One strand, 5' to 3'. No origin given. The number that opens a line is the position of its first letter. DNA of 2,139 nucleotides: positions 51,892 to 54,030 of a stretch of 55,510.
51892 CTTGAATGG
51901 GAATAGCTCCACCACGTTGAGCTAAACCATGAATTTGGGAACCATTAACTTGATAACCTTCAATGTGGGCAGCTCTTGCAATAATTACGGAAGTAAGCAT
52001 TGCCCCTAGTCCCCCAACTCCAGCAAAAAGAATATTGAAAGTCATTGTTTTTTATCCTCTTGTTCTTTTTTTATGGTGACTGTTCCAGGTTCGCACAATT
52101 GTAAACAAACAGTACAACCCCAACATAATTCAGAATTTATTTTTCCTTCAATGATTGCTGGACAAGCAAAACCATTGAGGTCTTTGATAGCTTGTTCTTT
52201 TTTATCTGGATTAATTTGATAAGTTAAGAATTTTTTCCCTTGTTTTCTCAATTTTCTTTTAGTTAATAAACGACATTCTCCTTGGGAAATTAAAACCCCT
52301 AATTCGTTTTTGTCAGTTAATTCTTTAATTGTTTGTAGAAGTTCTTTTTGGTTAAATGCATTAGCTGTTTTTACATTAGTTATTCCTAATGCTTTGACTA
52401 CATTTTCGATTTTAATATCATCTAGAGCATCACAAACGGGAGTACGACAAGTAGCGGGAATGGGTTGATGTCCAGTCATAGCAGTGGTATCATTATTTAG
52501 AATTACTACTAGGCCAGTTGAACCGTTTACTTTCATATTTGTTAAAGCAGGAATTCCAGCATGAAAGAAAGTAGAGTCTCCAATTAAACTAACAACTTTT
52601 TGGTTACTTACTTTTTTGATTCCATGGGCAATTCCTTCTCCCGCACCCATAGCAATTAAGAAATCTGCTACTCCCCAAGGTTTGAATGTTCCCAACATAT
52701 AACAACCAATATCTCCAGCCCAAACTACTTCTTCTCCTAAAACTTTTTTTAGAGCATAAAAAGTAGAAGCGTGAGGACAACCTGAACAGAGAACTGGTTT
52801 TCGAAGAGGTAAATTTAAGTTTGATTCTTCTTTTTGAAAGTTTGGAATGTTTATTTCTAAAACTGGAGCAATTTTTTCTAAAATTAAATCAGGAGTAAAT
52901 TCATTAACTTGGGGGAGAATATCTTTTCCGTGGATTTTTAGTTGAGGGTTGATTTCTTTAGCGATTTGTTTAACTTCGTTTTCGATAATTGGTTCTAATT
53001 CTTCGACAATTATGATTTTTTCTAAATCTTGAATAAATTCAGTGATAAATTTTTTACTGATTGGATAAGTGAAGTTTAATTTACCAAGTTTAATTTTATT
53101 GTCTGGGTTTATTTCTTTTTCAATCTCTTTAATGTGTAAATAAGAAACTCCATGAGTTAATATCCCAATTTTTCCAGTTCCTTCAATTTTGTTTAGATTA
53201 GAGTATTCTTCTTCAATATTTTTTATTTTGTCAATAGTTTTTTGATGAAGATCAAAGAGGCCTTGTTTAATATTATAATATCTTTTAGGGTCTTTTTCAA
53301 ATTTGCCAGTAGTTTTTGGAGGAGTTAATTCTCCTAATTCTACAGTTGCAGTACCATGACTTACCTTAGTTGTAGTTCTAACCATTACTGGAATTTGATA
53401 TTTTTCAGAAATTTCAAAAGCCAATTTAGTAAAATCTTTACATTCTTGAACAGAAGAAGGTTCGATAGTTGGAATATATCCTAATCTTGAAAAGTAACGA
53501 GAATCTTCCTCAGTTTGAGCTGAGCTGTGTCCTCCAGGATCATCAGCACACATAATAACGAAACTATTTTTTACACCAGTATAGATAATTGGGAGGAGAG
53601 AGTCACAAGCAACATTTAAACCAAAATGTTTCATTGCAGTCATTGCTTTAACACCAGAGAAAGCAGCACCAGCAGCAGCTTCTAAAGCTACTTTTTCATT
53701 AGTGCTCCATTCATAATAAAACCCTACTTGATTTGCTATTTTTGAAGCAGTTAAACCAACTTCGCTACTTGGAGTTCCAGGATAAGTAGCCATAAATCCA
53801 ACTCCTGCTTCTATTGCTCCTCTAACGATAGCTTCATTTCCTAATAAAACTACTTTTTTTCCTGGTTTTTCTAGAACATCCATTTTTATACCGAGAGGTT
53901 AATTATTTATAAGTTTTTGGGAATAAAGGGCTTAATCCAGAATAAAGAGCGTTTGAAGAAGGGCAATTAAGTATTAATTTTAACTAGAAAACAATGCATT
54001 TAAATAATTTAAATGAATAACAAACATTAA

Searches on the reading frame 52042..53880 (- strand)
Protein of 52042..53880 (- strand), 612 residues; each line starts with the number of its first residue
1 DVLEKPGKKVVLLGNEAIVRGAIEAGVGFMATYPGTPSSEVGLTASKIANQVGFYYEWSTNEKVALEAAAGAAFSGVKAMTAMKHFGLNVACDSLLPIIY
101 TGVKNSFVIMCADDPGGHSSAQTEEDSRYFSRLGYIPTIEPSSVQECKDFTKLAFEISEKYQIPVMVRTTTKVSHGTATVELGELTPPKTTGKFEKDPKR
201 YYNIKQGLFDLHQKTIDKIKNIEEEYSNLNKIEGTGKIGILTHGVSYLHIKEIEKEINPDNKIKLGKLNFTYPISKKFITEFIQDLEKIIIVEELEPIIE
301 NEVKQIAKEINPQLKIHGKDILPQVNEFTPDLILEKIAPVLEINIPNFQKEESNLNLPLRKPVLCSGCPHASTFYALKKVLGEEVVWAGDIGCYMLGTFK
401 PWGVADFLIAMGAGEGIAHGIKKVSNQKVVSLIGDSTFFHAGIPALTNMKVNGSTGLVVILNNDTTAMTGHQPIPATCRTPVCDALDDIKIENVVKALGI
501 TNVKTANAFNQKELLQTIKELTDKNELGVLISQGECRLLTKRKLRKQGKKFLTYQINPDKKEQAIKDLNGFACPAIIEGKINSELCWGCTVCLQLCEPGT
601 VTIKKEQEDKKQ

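Call 72: search_protein_families(library=ncbifam, proteins=[window:52042-53880:-], max_evalue=0.00001)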
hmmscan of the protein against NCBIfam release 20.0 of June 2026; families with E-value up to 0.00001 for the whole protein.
window:52042-53880:- (612 aa): 9 families
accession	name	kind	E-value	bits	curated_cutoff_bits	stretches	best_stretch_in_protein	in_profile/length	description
TIGR03336.1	IOR_alpha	equivalog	1.2e-194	648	650.9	1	9-598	2-592/595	indolepyruvate ferredoxin oxidoreductase subunit alpha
NF009589.0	PRK13030.1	subfamily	1.4e-42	145.6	816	1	67-549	108-627/1170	indolepyruvate ferredoxin oxidoreductase family protein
TIGR03710.1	OAFO_sf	subfamily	6e-25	87.8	482.75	1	4-82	188-266/561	2-oxoacid:acceptor oxidoreductase subunit alpha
NF006412.0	PRK08659.1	equivalog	2.6e-24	86.2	411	1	8-188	4-189/378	2-oxoacid:acceptor oxidoreductase subunit alpha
NF009588.0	PRK13029.1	subfamily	2.5e-22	78.7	952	2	339-496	432-581/1196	indolepyruvate ferredoxin oxidoreductase family protein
NF005507.0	PRK07119.1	subfamily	3.5e-19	68.8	399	1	8-184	3-184/352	3-methyl-2-oxobutanoate dehydrogenase subunit VorB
NF007206.0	PRK09627.1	equivalog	1.3e-15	57.2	579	1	9-201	3-204/375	2-oxoglutarate synthase subunit alpha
NF006232.0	PRK08366.1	equivalog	8.6e-07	27.9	646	1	5-181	4-181/394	2-ketoisovalerate ferredoxin oxidoreductase subunit alpha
NF040682.1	PorA_Arch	equivalog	2.4e-06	26.7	550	1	9-182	3-180/387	pyruvate synthase subunit PorA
